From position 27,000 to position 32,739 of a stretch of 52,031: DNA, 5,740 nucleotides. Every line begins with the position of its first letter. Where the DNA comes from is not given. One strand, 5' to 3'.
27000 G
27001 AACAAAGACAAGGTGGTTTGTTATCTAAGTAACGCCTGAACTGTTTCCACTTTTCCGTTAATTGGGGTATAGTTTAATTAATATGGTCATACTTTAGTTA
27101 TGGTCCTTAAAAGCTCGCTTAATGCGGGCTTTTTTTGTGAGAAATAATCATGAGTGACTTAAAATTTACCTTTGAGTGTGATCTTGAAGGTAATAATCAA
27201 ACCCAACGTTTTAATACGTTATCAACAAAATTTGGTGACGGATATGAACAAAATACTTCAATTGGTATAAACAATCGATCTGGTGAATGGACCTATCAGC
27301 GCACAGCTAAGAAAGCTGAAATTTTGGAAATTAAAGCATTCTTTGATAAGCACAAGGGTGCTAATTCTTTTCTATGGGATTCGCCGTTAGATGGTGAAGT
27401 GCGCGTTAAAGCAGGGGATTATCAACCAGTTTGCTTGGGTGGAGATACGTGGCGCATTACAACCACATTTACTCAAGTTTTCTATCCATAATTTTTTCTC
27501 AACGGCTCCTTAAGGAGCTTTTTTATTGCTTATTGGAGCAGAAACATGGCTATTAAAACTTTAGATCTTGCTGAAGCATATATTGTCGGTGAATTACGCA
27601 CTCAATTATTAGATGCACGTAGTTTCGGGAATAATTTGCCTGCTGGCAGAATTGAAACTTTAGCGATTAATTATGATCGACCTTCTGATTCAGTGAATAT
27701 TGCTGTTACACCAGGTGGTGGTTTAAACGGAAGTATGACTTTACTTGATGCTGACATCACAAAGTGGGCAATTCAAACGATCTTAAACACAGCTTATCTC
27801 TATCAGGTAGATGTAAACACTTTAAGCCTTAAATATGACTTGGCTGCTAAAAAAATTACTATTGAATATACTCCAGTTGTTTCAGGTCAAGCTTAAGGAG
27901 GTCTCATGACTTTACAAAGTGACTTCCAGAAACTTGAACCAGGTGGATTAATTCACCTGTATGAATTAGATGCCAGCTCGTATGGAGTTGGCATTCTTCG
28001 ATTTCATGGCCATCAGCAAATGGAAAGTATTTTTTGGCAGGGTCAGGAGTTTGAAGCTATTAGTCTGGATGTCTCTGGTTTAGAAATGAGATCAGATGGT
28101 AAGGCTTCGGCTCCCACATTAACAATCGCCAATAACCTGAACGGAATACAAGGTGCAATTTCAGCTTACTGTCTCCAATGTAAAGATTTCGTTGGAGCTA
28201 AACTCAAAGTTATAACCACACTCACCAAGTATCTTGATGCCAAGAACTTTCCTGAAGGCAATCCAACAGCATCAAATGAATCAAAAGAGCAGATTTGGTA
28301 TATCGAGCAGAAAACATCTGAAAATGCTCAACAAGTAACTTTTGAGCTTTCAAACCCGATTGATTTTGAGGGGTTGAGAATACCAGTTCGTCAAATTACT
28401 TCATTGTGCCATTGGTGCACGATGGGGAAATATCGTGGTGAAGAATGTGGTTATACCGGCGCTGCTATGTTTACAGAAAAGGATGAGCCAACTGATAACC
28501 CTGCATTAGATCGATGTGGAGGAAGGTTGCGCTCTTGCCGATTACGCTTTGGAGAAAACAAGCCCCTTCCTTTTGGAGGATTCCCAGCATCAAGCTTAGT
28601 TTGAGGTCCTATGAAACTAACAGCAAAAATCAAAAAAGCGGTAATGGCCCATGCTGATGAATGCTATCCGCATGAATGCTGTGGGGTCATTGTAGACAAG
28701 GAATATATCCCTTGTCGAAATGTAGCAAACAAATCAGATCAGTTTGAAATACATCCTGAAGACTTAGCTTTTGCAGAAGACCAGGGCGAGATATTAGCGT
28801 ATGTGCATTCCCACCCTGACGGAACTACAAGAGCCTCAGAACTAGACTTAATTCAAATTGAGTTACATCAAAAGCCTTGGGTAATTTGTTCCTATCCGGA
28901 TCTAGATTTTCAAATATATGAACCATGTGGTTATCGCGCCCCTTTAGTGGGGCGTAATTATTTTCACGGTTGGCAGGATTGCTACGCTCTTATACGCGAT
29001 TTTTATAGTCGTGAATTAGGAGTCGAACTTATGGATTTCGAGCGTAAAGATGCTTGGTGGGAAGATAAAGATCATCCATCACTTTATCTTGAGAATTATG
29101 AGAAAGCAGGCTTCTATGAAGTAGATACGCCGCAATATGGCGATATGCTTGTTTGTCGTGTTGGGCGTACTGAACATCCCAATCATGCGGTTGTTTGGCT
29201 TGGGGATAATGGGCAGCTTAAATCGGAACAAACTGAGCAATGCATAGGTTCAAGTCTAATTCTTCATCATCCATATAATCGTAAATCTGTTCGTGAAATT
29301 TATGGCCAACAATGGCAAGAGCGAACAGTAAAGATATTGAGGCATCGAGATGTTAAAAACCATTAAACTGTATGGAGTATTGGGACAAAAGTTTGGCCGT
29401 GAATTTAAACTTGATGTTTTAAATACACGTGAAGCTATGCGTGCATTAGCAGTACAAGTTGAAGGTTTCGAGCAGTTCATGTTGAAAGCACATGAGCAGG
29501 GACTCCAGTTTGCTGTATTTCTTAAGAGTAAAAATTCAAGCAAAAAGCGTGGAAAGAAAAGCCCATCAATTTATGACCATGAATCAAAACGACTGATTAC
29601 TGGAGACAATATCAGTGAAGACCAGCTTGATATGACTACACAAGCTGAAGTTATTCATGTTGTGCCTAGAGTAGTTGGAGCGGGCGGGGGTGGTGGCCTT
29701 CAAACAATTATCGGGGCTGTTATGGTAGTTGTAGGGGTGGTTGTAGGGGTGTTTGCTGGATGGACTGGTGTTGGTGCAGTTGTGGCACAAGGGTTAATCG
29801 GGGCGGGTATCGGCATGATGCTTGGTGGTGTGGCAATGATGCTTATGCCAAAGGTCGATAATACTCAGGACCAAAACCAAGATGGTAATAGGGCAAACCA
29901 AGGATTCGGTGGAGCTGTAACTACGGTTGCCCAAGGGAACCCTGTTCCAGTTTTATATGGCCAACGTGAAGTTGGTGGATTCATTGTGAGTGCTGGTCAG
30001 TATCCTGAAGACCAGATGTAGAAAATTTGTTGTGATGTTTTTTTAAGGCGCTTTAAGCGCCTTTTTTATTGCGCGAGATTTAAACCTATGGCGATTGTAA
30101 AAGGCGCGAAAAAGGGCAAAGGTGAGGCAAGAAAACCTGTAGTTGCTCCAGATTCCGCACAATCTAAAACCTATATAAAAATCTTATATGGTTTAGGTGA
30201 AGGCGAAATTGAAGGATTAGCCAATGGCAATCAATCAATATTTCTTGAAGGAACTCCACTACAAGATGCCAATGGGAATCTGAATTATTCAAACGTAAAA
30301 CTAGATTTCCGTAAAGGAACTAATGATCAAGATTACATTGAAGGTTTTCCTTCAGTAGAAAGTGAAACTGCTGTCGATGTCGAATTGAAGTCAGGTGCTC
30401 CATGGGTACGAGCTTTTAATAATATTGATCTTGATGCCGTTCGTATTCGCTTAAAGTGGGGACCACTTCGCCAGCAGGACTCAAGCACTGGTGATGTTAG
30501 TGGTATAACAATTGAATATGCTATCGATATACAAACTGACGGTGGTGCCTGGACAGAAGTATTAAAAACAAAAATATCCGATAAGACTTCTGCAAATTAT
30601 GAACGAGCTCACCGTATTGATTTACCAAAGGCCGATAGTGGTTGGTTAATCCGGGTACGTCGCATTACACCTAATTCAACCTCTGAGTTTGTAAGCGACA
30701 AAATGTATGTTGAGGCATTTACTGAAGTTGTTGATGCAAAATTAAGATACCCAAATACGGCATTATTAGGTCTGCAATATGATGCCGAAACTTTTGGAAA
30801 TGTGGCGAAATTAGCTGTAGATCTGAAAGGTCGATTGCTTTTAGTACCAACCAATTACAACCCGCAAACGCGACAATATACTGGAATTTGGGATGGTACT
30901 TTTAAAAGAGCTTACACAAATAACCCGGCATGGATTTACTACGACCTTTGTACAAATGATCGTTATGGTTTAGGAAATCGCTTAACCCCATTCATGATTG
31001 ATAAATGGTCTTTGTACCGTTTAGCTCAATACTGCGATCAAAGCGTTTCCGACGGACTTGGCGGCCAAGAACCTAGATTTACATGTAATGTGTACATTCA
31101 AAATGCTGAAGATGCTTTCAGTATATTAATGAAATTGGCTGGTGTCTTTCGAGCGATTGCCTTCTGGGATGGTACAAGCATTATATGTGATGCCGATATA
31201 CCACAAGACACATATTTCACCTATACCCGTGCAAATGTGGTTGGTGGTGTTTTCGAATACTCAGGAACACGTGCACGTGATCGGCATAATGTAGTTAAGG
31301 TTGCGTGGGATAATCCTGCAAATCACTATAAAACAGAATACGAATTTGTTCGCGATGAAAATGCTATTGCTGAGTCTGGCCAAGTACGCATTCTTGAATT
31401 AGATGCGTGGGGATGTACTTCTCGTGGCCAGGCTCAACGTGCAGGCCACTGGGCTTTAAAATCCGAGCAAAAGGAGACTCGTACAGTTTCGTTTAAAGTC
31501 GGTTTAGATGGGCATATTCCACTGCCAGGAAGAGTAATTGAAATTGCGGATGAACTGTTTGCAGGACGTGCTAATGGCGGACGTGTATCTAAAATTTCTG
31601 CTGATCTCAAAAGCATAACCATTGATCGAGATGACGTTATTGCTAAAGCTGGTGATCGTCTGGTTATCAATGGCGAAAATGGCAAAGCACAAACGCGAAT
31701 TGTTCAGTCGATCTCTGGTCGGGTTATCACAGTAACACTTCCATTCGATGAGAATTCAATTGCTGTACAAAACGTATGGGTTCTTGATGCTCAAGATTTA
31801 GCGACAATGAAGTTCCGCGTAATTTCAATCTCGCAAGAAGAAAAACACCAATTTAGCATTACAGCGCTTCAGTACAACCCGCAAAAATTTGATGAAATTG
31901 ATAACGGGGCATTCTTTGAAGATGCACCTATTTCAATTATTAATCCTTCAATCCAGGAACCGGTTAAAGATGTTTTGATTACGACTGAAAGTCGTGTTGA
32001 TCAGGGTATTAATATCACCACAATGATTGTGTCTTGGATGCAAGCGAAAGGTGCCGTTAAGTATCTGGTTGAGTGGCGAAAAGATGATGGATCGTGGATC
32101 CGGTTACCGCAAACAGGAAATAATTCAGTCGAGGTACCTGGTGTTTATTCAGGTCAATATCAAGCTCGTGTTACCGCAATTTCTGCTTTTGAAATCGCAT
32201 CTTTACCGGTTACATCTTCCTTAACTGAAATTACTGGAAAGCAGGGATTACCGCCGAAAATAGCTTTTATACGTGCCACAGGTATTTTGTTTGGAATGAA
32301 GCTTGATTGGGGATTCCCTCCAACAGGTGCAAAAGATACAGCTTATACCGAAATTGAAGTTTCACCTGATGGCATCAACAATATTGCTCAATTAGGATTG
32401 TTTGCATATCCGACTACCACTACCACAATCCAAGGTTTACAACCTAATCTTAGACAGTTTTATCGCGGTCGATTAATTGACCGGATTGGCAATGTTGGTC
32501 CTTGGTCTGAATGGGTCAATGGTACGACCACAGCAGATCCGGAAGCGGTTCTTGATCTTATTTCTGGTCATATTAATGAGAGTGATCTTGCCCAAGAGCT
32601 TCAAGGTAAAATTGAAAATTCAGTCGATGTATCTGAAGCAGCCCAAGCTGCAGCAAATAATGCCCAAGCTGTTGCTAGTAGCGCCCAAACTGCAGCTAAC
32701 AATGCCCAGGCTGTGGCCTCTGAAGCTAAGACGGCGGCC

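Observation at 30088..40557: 3,489-aa J-like central fibre built from about eight tandem beta-modules separated by a conserved 35-aa coiled-coil repeat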

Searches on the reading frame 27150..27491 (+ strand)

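Call 15: search_protein_families(library=phrogs, proteins=[window:27150-27491:+], max_evalue=0.001)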
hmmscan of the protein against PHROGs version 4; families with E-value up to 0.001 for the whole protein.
window:27150-27491:+ (113 aa): 3 families
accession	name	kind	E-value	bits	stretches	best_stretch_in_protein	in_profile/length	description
phrog_14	-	tail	4.1e-29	102.8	1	4-111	7-114/366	minor tail protein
phrog_9574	-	tail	3e-13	50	1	25-109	13-98/773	tail protein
phrog_15552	-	unknown function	0.0005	20.9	1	26-54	23-49/57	-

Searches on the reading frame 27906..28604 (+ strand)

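Call 15: search_protein_families(library=phrogs, proteins=[window:27906-28604:+], max_evalue=0.001)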
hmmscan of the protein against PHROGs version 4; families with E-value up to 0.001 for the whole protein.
window:27906-28604:+ (232 aa): 3 families
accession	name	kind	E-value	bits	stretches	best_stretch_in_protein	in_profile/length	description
phrog_18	-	tail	2.8e-112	377.9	1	1-232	147-381/573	minor tail protein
phrog_4199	-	tail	3.6e-38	132.7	1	36-230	43-228/311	minor tail protein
phrog_2959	-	tail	2.3e-10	41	1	6-83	11-90/102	minor tail protein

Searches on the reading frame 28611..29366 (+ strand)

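Call 15: search_protein_families(library=phrogs, proteins=[window:28611-29366:+], max_evalue=0.001)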
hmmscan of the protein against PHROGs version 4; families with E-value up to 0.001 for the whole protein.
window:28611-29366:+ (251 aa): 9 families
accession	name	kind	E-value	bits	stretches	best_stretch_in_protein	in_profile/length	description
phrog_30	-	tail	1.9e-119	401.5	1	1-250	287-524/544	minor tail protein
phrog_2552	-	unknown function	5.5e-41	140.7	1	112-250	3-125/142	-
phrog_2635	-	tail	6.6e-36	124.1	1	4-134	2-132/135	tail protein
phrog_28576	-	unknown function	3.2e-26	93.5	1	44-247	10-191/399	-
phrog_35166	-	unknown function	2.2e-14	54.3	1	10-106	7-108/322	-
phrog_24556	-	unknown function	4.4e-13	50.3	1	123-199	3-76/86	-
phrog_7305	-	unknown function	4e-12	47.1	1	7-71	4-73/76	-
phrog_5556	-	tail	1.7e-06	28.9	1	2-89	19-112/148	tail protein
phrog_4199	-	tail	0.00068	20.1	1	4-51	236-288/311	minor tail protein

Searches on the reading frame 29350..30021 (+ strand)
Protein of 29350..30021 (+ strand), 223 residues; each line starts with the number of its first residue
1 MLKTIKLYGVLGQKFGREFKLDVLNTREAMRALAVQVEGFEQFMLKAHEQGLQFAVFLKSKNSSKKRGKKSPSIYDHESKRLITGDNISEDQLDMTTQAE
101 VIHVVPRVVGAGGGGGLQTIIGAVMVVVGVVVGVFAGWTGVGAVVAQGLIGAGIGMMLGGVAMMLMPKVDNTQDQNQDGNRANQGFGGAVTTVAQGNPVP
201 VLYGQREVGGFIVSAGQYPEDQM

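Call 15: search_protein_families(library=phrogs, proteins=[window:29350-30021:+], max_evalue=0.001)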
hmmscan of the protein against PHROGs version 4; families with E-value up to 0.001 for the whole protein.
window:29350-30021:+ (223 aa): 7 families
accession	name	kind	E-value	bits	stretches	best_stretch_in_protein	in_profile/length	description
phrog_32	-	tail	3.8e-67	226.8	1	2-223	4-201/203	tail assembly protein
phrog_4946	-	tail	2.2e-38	132.1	1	2-136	14-131/145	tail protein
phrog_4554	-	tail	3.5e-25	90.1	1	98-222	60-172/205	tail protein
phrog_28576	-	unknown function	1.6e-18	68.1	1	95-208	259-376/399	-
phrog_4244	-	tail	7.9e-13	49.8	2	4-45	16-56/168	tail protein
phrog_31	-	tail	2.2e-08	33.4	1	47-210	115-267/1565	central tail fiber J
phrog_35166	-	unknown function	0.00048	20.3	1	102-217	202-314/322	-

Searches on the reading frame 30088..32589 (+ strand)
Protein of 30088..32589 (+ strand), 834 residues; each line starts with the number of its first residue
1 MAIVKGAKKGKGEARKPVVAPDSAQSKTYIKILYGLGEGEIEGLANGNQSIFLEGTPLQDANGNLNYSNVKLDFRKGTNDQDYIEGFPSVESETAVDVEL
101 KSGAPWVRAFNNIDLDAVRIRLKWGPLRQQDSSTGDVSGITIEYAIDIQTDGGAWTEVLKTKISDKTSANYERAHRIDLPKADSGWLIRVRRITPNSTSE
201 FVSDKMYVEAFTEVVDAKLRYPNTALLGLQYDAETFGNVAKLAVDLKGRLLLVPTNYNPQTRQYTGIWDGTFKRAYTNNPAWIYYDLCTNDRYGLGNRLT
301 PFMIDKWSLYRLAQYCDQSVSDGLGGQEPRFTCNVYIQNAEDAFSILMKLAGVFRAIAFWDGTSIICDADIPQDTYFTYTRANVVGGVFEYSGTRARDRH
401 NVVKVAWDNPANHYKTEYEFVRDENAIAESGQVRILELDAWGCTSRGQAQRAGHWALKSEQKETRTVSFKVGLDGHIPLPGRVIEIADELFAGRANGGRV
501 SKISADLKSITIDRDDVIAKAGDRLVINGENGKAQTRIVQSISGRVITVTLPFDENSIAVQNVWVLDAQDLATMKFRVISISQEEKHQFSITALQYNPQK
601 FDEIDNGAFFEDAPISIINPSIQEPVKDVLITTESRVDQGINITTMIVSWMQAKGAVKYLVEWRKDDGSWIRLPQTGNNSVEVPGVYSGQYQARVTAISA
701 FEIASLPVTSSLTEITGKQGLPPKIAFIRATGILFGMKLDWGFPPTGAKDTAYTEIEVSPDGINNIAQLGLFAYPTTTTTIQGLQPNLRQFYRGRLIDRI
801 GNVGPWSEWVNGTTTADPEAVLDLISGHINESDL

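Call 94: find_related_loci(query=window:30088-32589:+, collection=viral_contigs, flank=10000)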
Query window:30088-32589:+ (834 aa) in viral_contigs; peptide patterns used: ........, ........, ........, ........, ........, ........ (x = any residue, [..] = any of these).
70 stretches matched a pattern; 69 encode a relative of the query (tblastn E <= 1e-3); 63 distinct loci.
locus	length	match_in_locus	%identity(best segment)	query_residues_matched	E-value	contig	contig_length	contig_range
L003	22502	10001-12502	99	1-834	0e+0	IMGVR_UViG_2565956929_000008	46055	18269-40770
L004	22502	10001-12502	98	1-834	0e+0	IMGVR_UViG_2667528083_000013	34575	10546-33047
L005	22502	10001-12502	98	1-834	0e+0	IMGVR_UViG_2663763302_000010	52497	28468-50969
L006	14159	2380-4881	93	1-834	0e+0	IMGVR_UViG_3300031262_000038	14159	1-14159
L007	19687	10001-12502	93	1-834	0e+0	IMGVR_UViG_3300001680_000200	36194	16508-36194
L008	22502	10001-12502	90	1-834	0e+0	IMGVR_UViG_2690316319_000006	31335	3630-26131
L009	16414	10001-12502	91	1-834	0e+0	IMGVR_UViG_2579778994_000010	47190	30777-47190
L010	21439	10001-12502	91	1-834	0e+0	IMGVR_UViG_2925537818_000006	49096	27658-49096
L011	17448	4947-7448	91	1-834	0e+0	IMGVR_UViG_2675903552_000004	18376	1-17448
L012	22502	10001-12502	90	1-834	0e+0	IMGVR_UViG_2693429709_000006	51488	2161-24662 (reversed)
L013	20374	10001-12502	91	1-834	0e+0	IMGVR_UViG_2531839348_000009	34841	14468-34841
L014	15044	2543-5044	90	1-834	0e+0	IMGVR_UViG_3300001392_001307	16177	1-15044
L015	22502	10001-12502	90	1-834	0e+0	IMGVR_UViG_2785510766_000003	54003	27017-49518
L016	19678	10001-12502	90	1-834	0e+0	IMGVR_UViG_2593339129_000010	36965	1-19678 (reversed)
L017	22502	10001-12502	89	1-834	0e+0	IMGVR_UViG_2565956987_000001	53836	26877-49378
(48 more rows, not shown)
